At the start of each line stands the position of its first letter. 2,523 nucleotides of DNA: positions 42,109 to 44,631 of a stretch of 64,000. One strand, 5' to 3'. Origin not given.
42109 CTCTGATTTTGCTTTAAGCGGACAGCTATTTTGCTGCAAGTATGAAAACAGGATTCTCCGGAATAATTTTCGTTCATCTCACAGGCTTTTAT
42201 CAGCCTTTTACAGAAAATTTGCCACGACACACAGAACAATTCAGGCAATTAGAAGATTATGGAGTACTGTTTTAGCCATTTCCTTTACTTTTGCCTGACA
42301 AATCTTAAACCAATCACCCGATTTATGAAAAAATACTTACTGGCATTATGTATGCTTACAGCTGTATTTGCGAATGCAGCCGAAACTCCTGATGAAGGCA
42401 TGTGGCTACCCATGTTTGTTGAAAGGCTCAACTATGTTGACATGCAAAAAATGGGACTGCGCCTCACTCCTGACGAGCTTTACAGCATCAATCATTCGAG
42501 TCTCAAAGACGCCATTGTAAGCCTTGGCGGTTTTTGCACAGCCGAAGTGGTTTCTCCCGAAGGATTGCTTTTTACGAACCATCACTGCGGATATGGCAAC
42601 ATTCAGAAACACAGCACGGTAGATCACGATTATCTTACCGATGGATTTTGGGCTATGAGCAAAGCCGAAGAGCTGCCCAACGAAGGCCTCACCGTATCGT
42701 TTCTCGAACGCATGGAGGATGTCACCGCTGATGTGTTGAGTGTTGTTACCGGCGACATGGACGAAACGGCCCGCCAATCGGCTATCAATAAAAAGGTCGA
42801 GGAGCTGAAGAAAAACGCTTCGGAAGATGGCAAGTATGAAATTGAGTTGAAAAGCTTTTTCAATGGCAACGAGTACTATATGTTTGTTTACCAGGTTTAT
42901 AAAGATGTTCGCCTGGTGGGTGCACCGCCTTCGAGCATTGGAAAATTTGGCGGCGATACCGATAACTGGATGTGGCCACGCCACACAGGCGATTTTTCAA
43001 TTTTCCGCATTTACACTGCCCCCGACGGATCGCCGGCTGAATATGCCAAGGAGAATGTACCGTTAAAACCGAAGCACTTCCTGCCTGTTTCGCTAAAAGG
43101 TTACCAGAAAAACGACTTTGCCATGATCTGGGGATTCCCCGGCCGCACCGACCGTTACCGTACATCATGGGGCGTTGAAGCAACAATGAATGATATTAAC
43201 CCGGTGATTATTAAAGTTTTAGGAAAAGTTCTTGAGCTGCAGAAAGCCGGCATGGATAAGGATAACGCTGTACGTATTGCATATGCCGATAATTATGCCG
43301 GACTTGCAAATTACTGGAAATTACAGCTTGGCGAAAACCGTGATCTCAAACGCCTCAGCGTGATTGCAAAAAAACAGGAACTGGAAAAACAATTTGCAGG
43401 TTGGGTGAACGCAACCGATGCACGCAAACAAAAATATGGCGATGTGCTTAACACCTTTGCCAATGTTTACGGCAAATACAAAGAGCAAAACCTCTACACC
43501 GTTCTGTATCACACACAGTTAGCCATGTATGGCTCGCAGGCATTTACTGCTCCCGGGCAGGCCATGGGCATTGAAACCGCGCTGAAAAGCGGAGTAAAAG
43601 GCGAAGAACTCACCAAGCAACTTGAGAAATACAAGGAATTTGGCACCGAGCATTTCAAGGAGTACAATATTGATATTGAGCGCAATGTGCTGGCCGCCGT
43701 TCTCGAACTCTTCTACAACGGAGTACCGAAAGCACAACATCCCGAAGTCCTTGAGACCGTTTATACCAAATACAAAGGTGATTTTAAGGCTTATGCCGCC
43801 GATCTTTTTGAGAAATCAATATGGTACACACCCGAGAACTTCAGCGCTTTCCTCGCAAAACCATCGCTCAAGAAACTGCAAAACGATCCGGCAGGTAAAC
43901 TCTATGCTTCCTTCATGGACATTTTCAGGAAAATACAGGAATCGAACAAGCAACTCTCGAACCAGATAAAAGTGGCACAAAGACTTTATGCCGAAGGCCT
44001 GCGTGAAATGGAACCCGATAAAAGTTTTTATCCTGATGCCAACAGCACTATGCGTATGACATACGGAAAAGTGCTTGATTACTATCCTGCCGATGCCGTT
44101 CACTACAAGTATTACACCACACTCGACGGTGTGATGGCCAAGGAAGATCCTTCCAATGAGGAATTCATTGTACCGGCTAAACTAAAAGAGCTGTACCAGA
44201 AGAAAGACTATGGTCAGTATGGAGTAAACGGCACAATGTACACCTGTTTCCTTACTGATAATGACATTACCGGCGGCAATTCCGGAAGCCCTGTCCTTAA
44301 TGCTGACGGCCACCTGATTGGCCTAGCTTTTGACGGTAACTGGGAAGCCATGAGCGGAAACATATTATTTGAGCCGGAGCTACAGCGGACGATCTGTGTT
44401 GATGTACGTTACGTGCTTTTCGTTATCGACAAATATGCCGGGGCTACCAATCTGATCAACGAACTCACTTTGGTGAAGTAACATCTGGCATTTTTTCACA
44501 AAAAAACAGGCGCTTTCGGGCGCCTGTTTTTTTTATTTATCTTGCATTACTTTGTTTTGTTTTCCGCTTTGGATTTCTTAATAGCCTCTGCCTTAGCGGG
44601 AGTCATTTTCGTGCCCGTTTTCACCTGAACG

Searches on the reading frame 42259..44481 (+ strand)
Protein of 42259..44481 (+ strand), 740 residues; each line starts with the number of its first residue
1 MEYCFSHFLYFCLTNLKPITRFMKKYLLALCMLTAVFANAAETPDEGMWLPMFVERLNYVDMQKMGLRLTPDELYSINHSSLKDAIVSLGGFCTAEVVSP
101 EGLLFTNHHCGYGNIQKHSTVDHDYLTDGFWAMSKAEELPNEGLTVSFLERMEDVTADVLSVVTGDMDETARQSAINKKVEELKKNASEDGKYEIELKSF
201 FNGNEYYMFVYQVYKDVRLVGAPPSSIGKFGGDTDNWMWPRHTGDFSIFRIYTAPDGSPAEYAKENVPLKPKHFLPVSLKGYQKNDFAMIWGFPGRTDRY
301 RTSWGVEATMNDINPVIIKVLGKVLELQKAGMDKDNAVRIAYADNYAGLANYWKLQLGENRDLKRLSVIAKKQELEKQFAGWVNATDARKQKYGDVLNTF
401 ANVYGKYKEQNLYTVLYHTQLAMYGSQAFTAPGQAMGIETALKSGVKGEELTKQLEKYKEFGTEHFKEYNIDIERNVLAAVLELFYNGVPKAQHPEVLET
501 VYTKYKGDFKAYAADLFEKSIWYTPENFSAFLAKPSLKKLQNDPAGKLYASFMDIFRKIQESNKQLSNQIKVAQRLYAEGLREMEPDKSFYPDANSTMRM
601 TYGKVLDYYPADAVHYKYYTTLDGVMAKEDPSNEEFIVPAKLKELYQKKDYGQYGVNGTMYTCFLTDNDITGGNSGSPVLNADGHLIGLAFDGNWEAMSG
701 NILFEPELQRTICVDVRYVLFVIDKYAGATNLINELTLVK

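Call 37: search_protein_families(library=pfam, proteins=[window:42259-44481:+], max_evalue=0.0001)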
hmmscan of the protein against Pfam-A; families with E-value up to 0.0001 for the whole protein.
window:42259-44481:+ (740 aa): 3 families
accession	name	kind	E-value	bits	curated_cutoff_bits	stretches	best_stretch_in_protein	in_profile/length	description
PF10459.15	Peptidase_S46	-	5.2e-245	815.8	22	1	45-737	2-697/698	Peptidase S46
PF13365.12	Trypsin_2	-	1.6e-06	29.4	27.6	0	661-689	119-144/144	Trypsin-like peptidase domain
PF00089.32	Trypsin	-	5.3e-05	23.6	20.6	0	651-693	156-198/220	Trypsin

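Call 45: search_protein_families(library=ncbifam, proteins=[window:42259-44481:+], max_evalue=0.00001)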
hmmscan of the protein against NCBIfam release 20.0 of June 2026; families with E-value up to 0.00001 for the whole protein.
window:42259-44481:+ (740 aa): 1 family
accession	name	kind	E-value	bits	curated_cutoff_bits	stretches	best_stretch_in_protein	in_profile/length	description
NF053519.1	DipepPtdsDpp7Prph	equivalog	4.8e-241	802.1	1200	1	24-739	2-708/708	dipeptidyl-peptidase Dpp7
